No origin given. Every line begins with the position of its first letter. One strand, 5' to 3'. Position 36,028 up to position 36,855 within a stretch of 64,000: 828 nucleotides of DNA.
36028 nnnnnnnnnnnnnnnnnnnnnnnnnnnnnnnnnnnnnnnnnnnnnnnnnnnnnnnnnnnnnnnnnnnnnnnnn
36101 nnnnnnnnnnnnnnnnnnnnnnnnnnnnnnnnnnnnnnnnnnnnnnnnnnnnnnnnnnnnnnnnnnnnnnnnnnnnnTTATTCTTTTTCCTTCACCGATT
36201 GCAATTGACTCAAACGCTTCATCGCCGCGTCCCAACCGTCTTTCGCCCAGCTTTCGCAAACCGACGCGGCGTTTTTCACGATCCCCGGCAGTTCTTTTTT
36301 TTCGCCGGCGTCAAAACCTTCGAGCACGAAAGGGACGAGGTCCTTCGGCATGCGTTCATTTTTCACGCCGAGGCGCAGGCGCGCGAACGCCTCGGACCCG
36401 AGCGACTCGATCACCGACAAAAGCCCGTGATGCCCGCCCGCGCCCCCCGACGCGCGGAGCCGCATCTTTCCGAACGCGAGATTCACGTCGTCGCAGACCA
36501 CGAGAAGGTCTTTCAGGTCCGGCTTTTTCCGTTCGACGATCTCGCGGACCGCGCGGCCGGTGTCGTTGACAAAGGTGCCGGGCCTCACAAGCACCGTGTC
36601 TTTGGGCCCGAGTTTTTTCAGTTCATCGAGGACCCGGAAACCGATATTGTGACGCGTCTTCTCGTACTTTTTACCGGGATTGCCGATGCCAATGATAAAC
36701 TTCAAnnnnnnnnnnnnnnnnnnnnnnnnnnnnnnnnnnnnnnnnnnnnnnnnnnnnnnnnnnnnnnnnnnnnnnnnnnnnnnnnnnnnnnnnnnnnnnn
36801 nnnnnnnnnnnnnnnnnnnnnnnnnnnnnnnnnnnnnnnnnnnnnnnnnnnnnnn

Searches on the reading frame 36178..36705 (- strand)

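Call 66: search_protein_families(library=pfam, proteins=[window:36178-36705:-], max_evalue=0.00001)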
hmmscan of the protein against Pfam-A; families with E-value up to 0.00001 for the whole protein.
window:36178-36705:- (175 aa): 1 family
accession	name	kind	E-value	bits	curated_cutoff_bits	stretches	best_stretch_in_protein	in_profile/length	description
PF01195.25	Pept_tRNA_hydro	-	1.9e-48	165.1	27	2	33-165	50-182/183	Peptidyl-tRNA hydrolase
